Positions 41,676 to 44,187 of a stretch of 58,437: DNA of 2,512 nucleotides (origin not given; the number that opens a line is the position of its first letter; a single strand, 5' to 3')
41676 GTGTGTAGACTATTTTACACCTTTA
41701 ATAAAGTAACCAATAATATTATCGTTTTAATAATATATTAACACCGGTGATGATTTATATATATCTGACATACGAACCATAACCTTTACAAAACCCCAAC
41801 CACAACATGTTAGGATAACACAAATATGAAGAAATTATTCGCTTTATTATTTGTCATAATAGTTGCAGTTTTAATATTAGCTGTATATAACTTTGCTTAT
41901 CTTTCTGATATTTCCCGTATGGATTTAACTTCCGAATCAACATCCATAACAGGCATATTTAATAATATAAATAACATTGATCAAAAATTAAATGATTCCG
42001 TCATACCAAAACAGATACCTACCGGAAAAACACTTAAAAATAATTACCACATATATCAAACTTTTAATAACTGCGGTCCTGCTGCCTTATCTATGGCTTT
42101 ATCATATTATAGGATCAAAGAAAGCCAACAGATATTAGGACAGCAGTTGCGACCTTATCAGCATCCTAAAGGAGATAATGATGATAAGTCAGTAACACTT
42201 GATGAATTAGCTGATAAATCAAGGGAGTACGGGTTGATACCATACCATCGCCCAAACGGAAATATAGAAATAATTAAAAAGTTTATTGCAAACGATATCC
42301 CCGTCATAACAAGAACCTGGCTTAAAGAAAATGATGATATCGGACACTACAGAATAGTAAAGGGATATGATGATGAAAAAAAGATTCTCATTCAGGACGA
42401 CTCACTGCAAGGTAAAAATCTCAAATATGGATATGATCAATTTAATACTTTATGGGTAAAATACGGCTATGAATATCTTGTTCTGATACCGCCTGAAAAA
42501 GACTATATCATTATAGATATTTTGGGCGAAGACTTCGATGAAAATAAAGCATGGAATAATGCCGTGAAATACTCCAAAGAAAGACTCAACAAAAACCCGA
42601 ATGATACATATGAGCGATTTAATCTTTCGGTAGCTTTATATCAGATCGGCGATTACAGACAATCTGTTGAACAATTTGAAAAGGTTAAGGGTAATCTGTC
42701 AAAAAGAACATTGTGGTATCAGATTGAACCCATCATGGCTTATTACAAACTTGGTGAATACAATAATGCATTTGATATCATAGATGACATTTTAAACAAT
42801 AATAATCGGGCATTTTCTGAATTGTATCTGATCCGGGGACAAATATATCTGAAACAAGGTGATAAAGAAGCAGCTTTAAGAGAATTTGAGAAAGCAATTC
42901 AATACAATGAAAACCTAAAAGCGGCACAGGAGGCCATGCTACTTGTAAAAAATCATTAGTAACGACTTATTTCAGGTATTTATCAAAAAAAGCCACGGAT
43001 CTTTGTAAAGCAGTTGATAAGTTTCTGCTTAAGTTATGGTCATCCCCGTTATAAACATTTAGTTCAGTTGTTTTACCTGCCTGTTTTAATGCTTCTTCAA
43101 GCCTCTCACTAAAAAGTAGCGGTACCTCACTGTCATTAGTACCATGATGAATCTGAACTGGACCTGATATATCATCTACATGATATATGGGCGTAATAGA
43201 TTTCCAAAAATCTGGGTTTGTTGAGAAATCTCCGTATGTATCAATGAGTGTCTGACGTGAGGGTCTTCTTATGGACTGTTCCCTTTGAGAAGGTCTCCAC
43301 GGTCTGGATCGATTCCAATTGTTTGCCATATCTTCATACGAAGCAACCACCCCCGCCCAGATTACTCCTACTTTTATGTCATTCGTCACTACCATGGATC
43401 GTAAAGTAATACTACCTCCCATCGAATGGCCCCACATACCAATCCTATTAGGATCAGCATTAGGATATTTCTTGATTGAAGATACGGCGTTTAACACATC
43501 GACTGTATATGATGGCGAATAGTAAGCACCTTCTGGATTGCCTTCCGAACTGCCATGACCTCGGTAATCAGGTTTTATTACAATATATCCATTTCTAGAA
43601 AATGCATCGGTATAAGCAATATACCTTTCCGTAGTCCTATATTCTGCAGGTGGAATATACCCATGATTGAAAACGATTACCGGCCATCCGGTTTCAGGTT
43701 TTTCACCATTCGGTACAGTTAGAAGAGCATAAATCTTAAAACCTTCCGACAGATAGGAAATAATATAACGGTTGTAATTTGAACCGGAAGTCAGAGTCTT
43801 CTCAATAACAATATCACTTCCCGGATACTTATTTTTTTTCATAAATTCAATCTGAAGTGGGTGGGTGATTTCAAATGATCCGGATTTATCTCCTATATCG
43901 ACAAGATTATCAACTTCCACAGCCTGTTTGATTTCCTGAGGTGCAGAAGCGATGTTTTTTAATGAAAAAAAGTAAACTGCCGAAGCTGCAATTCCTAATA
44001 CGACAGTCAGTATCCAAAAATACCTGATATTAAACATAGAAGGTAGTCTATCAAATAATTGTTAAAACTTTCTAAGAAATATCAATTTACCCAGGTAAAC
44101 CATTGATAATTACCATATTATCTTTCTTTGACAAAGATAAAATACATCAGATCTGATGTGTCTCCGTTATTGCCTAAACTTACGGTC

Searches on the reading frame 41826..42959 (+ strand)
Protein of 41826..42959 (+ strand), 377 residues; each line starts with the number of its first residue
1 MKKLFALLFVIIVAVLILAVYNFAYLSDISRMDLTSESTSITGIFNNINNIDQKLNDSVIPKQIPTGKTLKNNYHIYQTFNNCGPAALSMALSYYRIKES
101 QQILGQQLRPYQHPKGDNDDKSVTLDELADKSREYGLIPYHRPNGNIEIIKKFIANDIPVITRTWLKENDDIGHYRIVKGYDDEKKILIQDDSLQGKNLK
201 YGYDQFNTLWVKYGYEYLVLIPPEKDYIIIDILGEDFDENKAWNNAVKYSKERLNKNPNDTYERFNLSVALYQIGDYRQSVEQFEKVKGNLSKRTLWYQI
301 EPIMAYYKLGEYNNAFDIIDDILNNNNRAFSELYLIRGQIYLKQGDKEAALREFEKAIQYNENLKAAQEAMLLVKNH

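Call 91: search_protein_families(library=pfam, proteins=[window:41826-42959:+], max_evalue=0.00001)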
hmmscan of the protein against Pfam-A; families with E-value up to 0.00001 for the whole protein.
window:41826-42959:+ (377 aa): 7 families
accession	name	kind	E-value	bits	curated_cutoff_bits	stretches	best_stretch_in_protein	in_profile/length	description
PF13529.12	Peptidase_C39_2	-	9.2e-12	46.2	24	1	77-191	7-141/143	Peptidase_C39 like family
PF07719.23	TPR_2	-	5.8e-11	42.1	27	1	332-363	2-33/34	Tetratricopeptide repeat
PF13181.12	TPR_8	-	3e-09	36.7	25.7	0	332-363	2-33/34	Tetratricopeptide repeat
PF00515.34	TPR_1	-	1.7e-07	31.2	27.8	0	332-363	2-33/34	Tetratricopeptide repeat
PF13371.12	TPR_9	-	3.9e-07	30.4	35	0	240-286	8-54/73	Tetratricopeptide repeat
PF03412.21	Peptidase_C39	-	4.5e-07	30.2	22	1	79-213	9-124/133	Peptidase C39 family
PF12895.13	ANAPC3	-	1.6e-06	28.7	27.2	0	240-320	2-80/82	Anaphase-promoting complex, cyclosome, subunit 3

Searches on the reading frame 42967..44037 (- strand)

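Call 91: search_protein_families(library=pfam, proteins=[window:42967-44037:-], max_evalue=0.00001)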
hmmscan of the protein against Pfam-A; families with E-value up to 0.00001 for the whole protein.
window:42967-44037:- (356 aa): 10 families
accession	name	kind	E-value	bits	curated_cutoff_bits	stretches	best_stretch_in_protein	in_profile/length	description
PF00326.27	Peptidase_S9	-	6.1e-17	62.2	22.6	1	146-356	10-211/213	Prolyl oligopeptidase family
PF12146.15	Hydrolase_4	-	1.9e-14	54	27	1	120-235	6-114/239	Serine aminopeptidase, S33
PF02129.25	Peptidase_S15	-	8.8e-14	52.3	23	1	99-236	2-135/262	X-Pro dipeptidyl-peptidase (S15 family)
PF20434.5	BD-FAE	-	2.2e-13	50.7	26.8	1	115-317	10-215/215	BD-FAE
PF01738.24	DLH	-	6.4e-12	46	21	1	143-336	34-188/217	Dienelactone hydrolase family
PF12697.13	Abhydrolase_6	-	7.1e-10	40.3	26.3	1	144-315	21-189/217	Alpha/beta hydrolase family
PF00561.26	Abhydrolase_1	-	9.4e-08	32.4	25.8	1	119-212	1-84/245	alpha/beta hydrolase fold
PF05448.18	AXE1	-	7.9e-07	28.6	21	0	169-224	149-203/321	Acetyl xylan esterase (AXE1)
PF07859.19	Abhydrolase_3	-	8.7e-07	29.3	25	1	178-335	49-207/210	alpha/beta hydrolase fold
PF02230.22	Abhydrolase_2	-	5.9e-06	26.7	23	0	293-339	158-204/217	Phospholipase/Carboxylesterase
